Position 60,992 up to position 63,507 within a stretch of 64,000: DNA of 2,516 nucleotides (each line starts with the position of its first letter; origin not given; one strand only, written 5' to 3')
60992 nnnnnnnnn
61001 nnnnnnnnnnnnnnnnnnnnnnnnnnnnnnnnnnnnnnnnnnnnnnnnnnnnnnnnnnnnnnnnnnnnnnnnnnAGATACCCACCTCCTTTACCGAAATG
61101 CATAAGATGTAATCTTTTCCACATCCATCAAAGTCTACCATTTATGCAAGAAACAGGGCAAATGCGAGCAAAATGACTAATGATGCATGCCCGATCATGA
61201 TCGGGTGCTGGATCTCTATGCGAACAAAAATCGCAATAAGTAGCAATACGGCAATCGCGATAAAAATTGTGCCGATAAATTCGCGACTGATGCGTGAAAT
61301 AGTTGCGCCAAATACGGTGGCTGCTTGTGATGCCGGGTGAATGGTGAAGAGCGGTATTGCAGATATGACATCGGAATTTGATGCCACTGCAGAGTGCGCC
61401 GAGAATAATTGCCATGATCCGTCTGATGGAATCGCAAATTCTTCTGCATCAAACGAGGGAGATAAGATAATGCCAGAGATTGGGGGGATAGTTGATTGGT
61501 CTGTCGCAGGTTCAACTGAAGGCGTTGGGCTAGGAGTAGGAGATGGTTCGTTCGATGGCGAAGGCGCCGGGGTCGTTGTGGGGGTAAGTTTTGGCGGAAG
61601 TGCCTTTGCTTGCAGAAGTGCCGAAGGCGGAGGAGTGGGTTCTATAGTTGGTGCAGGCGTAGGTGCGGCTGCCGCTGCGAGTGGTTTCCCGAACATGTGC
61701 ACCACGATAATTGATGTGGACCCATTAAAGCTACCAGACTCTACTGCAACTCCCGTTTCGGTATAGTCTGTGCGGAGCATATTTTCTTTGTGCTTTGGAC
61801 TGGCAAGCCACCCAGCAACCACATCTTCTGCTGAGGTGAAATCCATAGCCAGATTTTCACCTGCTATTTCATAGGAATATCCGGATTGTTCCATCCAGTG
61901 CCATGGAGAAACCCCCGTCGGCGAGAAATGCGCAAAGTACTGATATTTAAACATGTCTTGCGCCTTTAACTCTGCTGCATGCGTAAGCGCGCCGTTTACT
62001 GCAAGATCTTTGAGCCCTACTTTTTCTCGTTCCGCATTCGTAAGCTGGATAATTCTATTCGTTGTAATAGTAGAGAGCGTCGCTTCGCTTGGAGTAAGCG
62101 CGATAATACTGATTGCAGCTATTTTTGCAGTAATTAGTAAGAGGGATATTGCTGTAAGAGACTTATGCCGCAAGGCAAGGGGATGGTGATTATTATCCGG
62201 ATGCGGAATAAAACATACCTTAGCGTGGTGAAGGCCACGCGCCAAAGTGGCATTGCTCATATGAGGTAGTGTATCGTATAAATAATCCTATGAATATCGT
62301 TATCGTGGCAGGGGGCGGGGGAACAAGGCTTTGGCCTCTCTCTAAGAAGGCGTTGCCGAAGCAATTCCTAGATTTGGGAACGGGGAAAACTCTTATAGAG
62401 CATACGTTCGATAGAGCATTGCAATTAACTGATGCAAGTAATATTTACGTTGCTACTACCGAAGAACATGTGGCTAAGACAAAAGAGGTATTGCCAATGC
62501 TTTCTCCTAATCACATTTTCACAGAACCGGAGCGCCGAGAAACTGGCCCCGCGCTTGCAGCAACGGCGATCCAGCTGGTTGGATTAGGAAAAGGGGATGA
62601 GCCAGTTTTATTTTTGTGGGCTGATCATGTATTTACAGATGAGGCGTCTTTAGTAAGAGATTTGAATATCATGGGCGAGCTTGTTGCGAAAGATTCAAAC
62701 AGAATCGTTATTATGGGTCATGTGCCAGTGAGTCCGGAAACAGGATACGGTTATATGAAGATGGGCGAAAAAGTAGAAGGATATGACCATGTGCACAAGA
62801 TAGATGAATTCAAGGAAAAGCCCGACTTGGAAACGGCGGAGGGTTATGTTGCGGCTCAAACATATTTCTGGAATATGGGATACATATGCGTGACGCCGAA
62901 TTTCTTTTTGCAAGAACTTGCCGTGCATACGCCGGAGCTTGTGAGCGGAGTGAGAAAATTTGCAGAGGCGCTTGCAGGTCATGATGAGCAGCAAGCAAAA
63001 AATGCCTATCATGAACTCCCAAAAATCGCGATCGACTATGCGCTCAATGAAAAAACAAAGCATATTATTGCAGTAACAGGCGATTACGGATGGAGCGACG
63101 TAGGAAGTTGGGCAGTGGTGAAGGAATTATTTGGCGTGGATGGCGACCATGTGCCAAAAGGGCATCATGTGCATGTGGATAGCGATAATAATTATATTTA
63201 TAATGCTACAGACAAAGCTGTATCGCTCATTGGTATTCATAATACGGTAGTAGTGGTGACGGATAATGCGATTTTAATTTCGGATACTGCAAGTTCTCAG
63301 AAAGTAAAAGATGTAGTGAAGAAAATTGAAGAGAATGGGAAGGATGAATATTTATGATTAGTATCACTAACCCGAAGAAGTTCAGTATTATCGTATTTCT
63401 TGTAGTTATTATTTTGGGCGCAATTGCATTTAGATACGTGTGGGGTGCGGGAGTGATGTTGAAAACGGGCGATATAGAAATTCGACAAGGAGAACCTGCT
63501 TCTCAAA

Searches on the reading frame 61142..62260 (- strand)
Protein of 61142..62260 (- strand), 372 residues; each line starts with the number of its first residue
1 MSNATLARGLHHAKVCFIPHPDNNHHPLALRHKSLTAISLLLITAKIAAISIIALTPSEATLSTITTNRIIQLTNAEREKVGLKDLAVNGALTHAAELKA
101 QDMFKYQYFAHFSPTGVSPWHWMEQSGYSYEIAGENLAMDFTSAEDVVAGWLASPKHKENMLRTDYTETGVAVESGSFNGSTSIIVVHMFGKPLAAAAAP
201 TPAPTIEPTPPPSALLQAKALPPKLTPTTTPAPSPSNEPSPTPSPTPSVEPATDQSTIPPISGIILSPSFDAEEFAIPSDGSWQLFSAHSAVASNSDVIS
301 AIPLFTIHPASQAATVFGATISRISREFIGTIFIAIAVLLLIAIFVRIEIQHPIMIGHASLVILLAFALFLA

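Call 7: search_protein_families(library=pfam, proteins=[window:61142-62260:-])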
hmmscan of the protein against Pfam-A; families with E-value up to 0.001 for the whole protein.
window:61142-62260:- (372 aa): 1 family
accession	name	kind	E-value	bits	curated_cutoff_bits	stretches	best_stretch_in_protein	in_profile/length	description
PF00188.32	CAP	-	4.4e-17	63.5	21.1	1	72-184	2-111/117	Cysteine-rich secretory protein family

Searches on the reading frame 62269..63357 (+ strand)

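Call 7: search_protein_families(library=pfam, proteins=[window:62269-63357:+])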
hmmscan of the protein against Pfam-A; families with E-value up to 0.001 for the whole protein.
window:62269-63357:+ (362 aa): 4 families
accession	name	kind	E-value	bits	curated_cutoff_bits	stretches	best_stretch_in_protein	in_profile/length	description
PF00483.29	NTP_transferase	-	2.4e-34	119.4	21.2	1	11-282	3-233/245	Nucleotidyl transferase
PF22640.1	ManC_GMP_beta-helix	-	2.6e-11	43.7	27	1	298-352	1-54/55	MannoseP isomerase/GMP-like beta-helix domain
PF12804.13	NTP_transf_3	-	5.8e-08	33.5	27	1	11-129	2-105/160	MobA-like NTP transferase domain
PF01128.25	IspD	-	1.9e-05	25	27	1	9-75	2-63/221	2-C-methyl-D-erythritol 4-phosphate cytidylyltransferase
